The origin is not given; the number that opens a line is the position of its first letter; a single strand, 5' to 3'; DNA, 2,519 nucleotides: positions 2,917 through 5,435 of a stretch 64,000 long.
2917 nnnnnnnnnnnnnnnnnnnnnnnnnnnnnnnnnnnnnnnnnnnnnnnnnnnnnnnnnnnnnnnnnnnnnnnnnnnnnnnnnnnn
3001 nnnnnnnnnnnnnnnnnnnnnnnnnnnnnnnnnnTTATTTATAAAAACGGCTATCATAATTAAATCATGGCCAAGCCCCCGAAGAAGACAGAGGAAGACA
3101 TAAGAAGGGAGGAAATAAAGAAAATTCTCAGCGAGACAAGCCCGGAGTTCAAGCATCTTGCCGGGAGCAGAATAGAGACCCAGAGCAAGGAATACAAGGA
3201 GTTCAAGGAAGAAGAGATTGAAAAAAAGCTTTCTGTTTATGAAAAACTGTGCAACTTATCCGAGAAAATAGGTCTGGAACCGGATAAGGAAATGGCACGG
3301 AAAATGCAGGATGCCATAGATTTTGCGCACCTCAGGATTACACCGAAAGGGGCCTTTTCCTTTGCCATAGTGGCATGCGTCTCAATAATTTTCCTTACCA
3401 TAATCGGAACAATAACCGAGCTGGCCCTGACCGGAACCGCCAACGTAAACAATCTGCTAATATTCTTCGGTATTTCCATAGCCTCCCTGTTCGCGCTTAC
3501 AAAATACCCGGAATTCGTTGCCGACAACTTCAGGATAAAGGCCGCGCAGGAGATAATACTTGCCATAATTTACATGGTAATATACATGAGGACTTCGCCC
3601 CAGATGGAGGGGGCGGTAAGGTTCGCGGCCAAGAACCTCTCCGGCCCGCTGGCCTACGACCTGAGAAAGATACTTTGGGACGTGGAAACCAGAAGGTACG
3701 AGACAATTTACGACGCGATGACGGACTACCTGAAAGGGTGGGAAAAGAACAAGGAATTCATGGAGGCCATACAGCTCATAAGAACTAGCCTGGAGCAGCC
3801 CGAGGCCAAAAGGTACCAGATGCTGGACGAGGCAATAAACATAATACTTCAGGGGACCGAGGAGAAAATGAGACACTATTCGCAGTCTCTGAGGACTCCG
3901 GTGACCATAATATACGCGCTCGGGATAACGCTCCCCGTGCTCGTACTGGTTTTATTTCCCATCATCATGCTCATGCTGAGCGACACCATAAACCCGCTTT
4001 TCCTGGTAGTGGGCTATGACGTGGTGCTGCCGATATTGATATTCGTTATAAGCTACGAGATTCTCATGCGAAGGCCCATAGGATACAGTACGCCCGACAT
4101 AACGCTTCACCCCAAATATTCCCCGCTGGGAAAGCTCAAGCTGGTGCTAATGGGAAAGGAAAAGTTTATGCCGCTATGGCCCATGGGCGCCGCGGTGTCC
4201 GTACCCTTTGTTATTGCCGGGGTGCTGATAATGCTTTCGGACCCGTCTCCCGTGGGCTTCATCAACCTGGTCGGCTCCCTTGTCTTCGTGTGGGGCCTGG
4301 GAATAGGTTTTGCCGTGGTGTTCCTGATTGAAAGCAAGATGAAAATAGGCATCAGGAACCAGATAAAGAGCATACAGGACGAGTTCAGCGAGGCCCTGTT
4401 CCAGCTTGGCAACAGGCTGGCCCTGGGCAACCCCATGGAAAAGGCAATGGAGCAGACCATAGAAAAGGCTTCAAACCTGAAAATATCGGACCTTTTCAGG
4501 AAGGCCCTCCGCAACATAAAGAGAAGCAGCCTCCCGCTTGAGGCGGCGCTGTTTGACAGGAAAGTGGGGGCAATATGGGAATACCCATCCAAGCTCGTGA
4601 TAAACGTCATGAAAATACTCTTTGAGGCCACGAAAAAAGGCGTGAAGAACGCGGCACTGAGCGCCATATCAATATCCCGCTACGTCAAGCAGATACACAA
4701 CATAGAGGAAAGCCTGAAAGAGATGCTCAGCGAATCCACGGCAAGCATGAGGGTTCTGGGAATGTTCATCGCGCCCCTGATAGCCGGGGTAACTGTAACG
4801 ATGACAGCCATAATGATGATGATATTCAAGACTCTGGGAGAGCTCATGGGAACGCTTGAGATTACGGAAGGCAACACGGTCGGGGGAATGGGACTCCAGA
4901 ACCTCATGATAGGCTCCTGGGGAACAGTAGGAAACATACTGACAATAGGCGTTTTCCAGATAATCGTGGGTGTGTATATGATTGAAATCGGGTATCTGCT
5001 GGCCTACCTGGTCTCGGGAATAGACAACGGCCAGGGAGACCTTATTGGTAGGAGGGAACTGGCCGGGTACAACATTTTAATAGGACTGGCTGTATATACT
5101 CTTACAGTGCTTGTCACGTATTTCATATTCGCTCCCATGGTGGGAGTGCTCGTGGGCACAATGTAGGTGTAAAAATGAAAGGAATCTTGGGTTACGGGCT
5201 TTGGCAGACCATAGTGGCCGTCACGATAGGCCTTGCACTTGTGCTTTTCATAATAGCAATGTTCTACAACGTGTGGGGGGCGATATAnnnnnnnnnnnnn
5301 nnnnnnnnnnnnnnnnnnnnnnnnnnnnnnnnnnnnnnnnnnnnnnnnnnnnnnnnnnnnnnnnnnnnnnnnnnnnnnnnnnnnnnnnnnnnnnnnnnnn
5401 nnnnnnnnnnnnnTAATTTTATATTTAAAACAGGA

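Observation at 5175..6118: Tandem array of six mini-ORFs encoding single-pass membrane peptides immediately downstream of the platform gene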

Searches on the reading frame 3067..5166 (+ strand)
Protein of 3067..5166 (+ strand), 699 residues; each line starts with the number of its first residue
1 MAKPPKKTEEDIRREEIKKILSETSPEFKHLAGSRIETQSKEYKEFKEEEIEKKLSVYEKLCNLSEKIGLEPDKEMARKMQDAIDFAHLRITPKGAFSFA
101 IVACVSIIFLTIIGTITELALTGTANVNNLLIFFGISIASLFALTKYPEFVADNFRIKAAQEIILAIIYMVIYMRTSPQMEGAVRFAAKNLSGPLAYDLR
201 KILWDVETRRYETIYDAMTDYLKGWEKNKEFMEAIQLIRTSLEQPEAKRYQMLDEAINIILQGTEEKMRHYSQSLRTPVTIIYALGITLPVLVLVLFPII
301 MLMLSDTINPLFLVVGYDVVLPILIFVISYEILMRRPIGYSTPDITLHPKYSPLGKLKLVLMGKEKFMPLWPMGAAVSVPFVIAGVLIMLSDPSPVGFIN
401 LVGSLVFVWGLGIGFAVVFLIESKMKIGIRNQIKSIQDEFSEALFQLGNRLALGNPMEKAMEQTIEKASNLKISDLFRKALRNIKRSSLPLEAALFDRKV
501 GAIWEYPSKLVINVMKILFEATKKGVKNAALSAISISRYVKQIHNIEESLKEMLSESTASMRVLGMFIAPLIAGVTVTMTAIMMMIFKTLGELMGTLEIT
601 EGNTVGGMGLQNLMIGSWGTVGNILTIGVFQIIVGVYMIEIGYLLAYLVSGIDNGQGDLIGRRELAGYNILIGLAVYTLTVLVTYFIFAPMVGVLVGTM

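Call 3: search_protein_families(library=pfam, proteins=[window:3067-5166:+], max_evalue=0.1)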
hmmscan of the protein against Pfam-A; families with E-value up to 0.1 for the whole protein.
window:3067-5166:+ (699 aa): 1 family
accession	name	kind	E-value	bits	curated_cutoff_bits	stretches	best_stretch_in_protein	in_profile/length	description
PF00482.28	T2SSF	-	0.038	14.4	25.2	1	169-296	4-124/125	Type II secretion system (T2SS), protein F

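Call 11: find_encoding_contigs(protein=window:3067-5166:+, flank=10000, max_places=6)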
Protein window:3067-5166:+ (699 aa): no gene with exactly this product is on record in the collection.

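Call 12: find_related_loci(query=window:3067-5166:+, collection=genome_contigs, flank=10000)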
Query window:3067-5166:+ (699 aa) in genome_contigs; peptide patterns used: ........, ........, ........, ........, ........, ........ (x = any residue, [..] = any of these).
127 stretches matched a pattern; 3 encode a relative of the query (tblastn E <= 1e-3); 3 distinct loci.
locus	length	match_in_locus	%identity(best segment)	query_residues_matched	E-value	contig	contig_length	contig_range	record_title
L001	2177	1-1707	76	129-698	0e+0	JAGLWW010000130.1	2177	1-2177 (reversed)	MAG: Candidatus Aenigmatarchaeota archaeon isolate RS_12_33 ZL285.bin.33.fa_130, whole genome shotgun sequence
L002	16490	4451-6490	55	1-692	0e+0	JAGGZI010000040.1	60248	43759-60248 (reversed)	MAG: Candidatus Aenigmatarchaeota archaeon isolate AUK200 PB_MBMC_154_c_000000000041, whole genome shotgun sequence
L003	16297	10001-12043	56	4-696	0e+0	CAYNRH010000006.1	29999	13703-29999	MAG TPA_asm: uncultured archaeon isolate binchicken_co357_130 genome assembly, contig: NODE_463_length_29999_cov_8.90051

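Call 18: find_related_loci(query=A1, collection=metagenome_contigs, flank=6000)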
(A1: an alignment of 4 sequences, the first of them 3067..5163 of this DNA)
Query A1 (699 aa) in metagenome_contigs; peptide patterns used: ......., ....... (x = any residue, [..] = any of these).
453 stretches matched a pattern; 76 encode a relative of the query (tblastn E <= 1e-3); 76 distinct loci.
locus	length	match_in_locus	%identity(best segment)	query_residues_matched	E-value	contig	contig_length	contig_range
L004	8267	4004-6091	72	1-698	0e+0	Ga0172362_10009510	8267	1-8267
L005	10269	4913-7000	72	1-698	0e+0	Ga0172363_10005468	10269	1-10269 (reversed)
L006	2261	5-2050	69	8-696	0e+0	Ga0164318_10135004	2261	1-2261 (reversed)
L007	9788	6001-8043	56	4-696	0e+0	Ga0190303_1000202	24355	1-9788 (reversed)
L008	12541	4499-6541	56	4-696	0e+0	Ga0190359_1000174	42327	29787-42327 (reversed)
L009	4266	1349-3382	55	9-697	0e+0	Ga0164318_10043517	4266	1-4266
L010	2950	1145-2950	56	9-622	0e+0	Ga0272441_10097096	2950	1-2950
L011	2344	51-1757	56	124-699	0e+0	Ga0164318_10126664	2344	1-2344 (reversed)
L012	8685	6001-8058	43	1-699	9e-180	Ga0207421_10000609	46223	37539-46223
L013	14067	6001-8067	44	7-698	0e+0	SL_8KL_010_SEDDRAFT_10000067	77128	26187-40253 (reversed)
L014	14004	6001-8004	44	31-699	0e+0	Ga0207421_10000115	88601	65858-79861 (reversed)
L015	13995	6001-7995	39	7-689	1e-155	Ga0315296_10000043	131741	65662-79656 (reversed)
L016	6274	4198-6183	40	10-689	2e-155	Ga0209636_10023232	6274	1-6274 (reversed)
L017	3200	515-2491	39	13-689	2e-159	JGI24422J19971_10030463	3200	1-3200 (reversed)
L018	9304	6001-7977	39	13-689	8e-152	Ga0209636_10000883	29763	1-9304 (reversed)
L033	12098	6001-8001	36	10-689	4e-144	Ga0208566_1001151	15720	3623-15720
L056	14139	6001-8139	32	6-698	1e-112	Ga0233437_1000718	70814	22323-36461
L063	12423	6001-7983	33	56-697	1e-107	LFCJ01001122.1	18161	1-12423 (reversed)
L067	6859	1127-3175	32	1-683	2e-105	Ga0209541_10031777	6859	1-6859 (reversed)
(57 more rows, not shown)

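Call 56: search_protein_families(library=pfam, proteins=[L004:3207-3965:+, L033:4785-5564:-, L067:5515-6411:+, L015:1378-1947:+, L013:1807-2409:+, L063:545-1156:+, L015:1962-2495:+, L056:1102-1644:+], max_evalue=0.1)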
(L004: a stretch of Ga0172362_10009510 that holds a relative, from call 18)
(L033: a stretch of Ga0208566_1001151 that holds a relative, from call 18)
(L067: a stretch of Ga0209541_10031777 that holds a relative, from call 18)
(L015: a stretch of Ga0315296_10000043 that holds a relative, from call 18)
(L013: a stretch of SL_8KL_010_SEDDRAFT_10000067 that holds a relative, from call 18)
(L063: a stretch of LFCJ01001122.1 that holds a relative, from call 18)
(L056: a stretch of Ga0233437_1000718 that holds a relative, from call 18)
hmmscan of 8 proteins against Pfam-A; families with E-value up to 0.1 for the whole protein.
L004:3207-3965:+ (252 aa): 0 families

L033:4785-5564:- (259 aa): 1 family
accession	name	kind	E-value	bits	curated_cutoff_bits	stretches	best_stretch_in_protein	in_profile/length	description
PF01944.22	SpoIIM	-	2.2e-13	50.9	26.9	1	88-258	2-160/163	Stage II sporulation protein M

L067:5515-6411:+ (298 aa): 2 families
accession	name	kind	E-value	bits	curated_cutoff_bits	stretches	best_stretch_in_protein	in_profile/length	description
PF00953.26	Glycos_transf_4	-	1.2e-23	84.3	27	1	74-210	2-158/160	Glycosyl transferase family 4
PF11293.13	DUF3094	-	0.034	14.3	27.1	1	262-295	15-48/55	Protein of unknown function (DUF3094)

L015:1378-1947:+ (189 aa): 0 families

L013:1807-2409:+ (200 aa): 1 family
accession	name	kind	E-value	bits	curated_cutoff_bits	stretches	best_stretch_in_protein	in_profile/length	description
PF10445.14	DUF2456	-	0.043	14.4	25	1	24-79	35-91/95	Protein of unknown function (DUF2456)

L063:545-1156:+ (203 aa): 0 families

L015:1962-2495:+ (177 aa): 0 families

L056:1102-1644:+ (180 aa): 1 family
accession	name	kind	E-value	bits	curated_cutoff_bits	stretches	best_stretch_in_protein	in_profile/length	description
PF14143.11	YrhC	-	0.065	13.8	27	1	110-145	10-45/72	YrhC-like protein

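Call 64: search_solved_structures(query=window:3067-5163:+, max_evalue=1)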
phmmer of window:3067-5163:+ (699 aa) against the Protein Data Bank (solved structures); distinct sequences matched with E-value up to 1: 1.
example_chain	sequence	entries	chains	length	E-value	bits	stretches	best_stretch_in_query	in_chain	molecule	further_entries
7d5i_A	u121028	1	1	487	0.24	13.1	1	566-695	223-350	Cytochrome D ubiquinol oxidase subunit 1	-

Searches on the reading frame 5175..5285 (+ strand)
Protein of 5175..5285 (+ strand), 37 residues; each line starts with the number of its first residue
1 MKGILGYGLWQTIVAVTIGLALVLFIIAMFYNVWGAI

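Call 8: search_protein_families(library=pfam, proteins=[window:5175-5285:+], max_evalue=10)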
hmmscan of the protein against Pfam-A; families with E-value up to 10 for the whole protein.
seq(37 aa): 5 families
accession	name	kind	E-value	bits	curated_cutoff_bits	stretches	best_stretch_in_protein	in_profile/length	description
PF11857.13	DUF3377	-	0.062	13.7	26.5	1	12-33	28-49/72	Domain of unknown function (DUF3377)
PF05232.17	BTP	-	0.1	13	25.6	1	4-33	28-56/64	Chlorhexidine efflux transporter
PF02439.20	Adeno_E3_CR2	-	0.16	12.2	36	1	13-31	9-25/38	Adenovirus E3 region protein CR2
PF06724.16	DUF1206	-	0.76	10.3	26.2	1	3-17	55-69/70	Domain of Unknown Function (DUF1206)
PF13623.11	SurA_N_2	-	1.3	9.3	28.5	1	12-33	10-31/145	SurA-like N-terminal domain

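Call 33: list_cluster_members(proteins=[window:5175-5285:+, window:5288-5413:+, window:5449-5643:+, window:5640-5795:+, window:5803-5967:+, window:5975-6115:+, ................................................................, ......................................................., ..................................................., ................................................])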
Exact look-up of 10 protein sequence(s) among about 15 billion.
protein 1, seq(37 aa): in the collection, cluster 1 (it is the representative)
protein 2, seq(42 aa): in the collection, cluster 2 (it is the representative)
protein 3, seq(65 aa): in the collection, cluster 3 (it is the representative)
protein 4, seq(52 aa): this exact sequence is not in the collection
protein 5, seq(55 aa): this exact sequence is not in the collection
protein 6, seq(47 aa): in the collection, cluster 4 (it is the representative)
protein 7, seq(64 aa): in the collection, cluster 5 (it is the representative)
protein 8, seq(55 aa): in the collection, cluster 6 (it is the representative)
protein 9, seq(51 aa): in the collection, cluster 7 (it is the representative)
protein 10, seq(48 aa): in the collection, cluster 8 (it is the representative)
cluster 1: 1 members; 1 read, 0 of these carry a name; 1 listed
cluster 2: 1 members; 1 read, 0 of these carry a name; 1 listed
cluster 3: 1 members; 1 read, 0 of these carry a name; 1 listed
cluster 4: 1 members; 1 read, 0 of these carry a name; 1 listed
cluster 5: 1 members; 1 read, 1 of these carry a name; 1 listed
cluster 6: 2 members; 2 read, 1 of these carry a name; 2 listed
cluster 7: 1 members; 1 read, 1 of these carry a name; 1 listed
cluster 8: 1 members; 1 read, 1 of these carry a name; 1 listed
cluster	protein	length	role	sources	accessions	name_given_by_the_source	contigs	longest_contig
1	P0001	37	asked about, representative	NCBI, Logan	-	-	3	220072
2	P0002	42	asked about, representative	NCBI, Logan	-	-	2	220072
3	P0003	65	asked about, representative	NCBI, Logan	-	-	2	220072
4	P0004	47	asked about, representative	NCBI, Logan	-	-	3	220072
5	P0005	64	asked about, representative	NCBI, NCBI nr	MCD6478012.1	MAG: hypothetical protein J7K87_03340 [Candidatus Aenigmarchaeota archaeon] | hypothetical protein [Candidatus Aenigmarchaeota archaeon]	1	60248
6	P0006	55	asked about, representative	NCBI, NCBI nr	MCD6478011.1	MAG: hypothetical protein J7K87_03335 [Candidatus Aenigmarchaeota archaeon] | hypothetical protein [Candidatus Aenigmarchaeota archaeon]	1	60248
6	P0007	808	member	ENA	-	-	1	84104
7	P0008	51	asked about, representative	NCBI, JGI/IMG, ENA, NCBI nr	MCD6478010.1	MAG: hypothetical protein J7K87_03330 [Candidatus Aenigmarchaeota archaeon] | hypothetical protein [Candidatus Aenigmarchaeota archaeon]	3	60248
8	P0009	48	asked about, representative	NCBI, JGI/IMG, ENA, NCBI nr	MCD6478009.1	MAG: hypothetical protein J7K87_03325 [Candidatus Aenigmarchaeota archaeon] | hypothetical protein [Candidatus Aenigmarchaeota archaeon]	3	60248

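Call 35: find_encoding_contigs(protein=P0003, flank=10000, max_places=4)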
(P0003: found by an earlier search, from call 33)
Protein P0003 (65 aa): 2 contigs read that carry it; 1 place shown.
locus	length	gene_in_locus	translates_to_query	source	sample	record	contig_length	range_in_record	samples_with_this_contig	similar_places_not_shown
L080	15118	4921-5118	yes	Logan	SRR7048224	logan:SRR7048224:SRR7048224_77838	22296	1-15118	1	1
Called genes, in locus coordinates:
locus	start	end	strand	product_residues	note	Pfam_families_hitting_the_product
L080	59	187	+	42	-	-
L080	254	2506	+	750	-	PF00437:T2SSE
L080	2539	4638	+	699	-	-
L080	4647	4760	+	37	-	-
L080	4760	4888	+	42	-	-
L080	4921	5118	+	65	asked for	-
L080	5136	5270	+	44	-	-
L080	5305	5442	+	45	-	-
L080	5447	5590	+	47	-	-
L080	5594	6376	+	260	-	-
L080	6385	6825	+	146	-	-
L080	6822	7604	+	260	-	-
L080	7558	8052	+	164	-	-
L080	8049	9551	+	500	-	-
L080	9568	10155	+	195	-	-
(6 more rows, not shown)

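Call 36: search_protein_families(library=ncbifam, proteins=[window:5175-5285:+], max_evalue=10)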
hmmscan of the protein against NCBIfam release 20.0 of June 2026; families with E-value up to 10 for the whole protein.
seq(37 aa): 2 families
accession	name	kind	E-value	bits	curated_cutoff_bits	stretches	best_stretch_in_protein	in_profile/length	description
NF047966.1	MFS_OXA_tail_dom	subfamily_domain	0.0065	16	24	1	5-17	15-27/31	MFS transporter small subunit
NF009583.0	PRK13024.1-3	subfamily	0.33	8.9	721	1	12-37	281-306/755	protein translocase subunit SecDF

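Call 53: search_protein_families(library=pfam, alignment_id=A4, max_evalue=10)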
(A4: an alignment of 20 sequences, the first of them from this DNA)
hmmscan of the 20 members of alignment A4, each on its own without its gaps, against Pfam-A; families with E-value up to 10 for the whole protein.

A. member 1, seq(37 aa): 5 families
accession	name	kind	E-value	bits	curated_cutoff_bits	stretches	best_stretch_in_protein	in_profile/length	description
PF11857.13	DUF3377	-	0.062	13.7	26.5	1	12-33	28-49/72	Domain of unknown function (DUF3377)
PF05232.17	BTP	-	0.1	13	25.6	1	4-33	28-56/64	Chlorhexidine efflux transporter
PF02439.20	Adeno_E3_CR2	-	0.16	12.2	36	1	13-31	9-25/38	Adenovirus E3 region protein CR2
PF06724.16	DUF1206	-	0.76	10.3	26.2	1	3-17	55-69/70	Domain of Unknown Function (DUF1206)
PF13623.11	SurA_N_2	-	1.3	9.3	28.5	1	12-33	10-31/145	SurA-like N-terminal domain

B. families by the number of members that match (of 20 scanned): 27 families (the first 25 are shown)
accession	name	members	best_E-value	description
PF15168.11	TRIQK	2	0.057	Triple QxxK/R motif-containing protein family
PF12669.12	FeoB_associated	2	0.82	FeoB-associated Cys-rich membrane protein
PF24431.1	DUF7554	1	0.00096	Family of unknown function (DUF7554)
PF12555.13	SteA-like_C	1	0.0044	SteA-like C-terminal domain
PF12666.12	PrgI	1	0.0066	PrgI family protein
PF13131.11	DUF3951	1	0.012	Protein of unknown function (DUF3951)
PF22852.1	SoxE_N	1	0.015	Sulfocyanin, N-terminal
PF10660.14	MitoNEET_N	1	0.037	Iron-containing outer mitochondrial membrane protein N-terminus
PF11857.13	DUF3377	1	0.062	Domain of unknown function (DUF3377)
PF08370.16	PDR_assoc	1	0.081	Plant PDR ABC transporter associated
PF05232.17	BTP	1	0.1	Chlorhexidine efflux transporter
PF06596.16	PsbX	1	0.1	Photosystem II reaction centre X protein (PsbX)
PF18900.5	DUF5656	1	0.1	Protein of unknown function (DUF5656)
PF13190.11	PDGLE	1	0.12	PDGLE domain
PF17870.6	Insulin_TMD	1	0.12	Insulin receptor trans-membrane segment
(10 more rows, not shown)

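Call 67: predict_structure(alignment_id=A5)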
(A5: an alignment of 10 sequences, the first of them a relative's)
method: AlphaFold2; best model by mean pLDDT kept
length: 65 residues; sequences in the alignment: 10
mean_pLDDT: 69.0   pTM: 0.36
mean pLDDT of the five models: 69.0, 68.3, 67.1, 64.9, 64.9
residues with pLDDT >= 90: 1; 70-90: 28; 50-70: 35; < 50: 1
segments of 3 or more residues with pLDDT < 50: none
pLDDT, mean of each block of 10 residues (from residue 1): 77 86 64 61 71 58 62
secondary structure, 60 per line:
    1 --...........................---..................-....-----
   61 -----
elements in order: H3-29 H33-50 H52-55
